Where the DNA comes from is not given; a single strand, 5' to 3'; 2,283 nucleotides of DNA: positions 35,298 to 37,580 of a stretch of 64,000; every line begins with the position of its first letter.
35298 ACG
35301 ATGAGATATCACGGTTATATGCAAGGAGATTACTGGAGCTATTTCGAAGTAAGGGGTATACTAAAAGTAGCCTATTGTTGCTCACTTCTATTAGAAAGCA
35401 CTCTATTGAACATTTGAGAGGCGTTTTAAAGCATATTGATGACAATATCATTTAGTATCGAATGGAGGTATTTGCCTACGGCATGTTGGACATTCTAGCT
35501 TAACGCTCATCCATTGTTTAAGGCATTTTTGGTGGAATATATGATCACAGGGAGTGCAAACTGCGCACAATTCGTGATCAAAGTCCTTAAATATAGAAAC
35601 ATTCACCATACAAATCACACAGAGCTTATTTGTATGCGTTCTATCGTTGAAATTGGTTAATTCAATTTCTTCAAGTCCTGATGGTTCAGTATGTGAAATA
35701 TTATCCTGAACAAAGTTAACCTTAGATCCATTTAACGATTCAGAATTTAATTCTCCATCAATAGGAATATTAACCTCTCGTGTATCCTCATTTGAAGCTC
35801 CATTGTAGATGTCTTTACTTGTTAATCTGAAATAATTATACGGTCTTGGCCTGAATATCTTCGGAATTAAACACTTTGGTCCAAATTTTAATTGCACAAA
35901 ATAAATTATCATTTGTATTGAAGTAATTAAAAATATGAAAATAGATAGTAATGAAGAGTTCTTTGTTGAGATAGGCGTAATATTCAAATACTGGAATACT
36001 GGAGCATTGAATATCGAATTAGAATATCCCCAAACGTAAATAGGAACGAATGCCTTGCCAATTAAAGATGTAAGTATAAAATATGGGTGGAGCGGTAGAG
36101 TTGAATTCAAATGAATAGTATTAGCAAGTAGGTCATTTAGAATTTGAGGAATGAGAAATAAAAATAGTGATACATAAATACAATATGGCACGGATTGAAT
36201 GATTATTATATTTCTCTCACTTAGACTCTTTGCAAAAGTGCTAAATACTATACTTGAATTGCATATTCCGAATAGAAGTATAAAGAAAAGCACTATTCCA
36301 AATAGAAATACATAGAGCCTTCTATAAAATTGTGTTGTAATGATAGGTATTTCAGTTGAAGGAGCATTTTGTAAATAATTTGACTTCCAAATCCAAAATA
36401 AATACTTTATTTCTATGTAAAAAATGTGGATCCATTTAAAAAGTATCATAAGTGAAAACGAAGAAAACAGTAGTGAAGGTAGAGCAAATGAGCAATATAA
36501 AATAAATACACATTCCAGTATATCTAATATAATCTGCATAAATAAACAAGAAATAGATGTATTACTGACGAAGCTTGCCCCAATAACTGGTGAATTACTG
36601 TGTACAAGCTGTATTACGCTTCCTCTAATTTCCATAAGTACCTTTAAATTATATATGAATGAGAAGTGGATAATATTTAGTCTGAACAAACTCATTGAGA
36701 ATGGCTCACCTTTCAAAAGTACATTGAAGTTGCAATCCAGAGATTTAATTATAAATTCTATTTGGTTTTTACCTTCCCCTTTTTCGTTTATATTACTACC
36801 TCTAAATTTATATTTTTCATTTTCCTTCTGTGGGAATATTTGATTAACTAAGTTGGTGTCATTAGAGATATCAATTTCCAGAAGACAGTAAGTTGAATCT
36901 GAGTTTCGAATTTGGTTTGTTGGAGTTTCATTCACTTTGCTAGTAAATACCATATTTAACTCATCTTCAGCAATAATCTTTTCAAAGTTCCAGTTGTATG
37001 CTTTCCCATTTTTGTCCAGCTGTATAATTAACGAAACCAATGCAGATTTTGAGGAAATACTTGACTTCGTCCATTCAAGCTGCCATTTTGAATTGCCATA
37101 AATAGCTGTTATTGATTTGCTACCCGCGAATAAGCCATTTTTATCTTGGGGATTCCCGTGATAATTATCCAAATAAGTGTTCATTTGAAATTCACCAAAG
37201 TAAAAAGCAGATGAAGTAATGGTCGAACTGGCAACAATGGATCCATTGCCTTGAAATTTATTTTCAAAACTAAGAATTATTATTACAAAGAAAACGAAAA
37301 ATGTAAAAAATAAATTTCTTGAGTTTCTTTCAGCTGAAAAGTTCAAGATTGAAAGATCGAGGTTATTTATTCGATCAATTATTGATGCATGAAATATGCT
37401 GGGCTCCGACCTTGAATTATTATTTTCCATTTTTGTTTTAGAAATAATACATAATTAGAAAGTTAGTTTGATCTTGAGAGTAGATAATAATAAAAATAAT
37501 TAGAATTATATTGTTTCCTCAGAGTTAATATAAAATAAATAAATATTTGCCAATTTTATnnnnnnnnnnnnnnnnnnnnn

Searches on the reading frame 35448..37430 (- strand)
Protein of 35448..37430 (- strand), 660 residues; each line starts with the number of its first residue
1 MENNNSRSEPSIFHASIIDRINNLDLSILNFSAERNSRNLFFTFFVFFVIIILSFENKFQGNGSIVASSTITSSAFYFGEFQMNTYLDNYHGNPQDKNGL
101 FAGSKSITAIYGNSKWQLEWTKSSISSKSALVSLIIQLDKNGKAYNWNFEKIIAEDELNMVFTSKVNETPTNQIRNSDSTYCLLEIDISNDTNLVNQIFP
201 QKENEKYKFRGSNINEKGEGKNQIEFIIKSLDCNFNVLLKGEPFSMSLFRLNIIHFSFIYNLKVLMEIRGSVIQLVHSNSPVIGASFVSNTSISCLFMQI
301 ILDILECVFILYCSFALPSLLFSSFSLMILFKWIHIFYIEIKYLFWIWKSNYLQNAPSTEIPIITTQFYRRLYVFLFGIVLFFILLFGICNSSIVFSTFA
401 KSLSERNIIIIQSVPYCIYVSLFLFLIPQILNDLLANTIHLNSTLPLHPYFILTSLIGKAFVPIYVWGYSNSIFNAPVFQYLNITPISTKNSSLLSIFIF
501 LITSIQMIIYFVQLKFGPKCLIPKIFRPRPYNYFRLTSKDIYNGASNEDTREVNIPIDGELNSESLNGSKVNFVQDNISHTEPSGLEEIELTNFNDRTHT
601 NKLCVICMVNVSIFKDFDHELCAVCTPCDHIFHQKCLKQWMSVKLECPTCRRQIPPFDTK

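Call 8: search_protein_families(library=pfam, proteins=[window:35448-37430:-], max_evalue=0.01)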
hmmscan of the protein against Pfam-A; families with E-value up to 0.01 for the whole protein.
window:35448-37430:- (660 aa): 9 families
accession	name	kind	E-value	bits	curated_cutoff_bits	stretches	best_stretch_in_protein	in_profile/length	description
PF11145.14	DUF2921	-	1.1e-20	74.7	27.5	1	255-526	11-236/236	Transmembrane E3 ligase/DUF2921 transmembrane domain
PF13639.12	zf-RING_2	-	1.7e-08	35.1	27.3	1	603-651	2-44/44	Ring finger domain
PF12678.13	zf-rbx1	-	5.9e-06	26.9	31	1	603-651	13-55/55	RING-H2 zinc finger domain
PF17120.11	zf-RING_16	-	0.00051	20.1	27.4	1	600-649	3-46/57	RING/Ubox like zinc-binding domain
PF13901.12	RH_dom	-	0.00095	19.5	28.1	1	601-652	155-203/206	Rubicon Homology Domain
PF13923.12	zf-C3HC4_2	-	0.0015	18.7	27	1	624-650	14-40/40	Zinc finger, C3HC4 type (RING finger)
PF00097.31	zf-C3HC4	-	0.002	18.4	21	1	604-650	1-40/40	Zinc finger, C3HC4 type (RING finger)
PF14634.12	zf-RING_5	-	0.0023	18.3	27.9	1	604-652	2-43/43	zinc-RING finger domain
PF12861.13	zf-ANAPC11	-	0.005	17.3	25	0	624-653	28-60/65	Anaphase-promoting complex subunit 11 RING-H2 finger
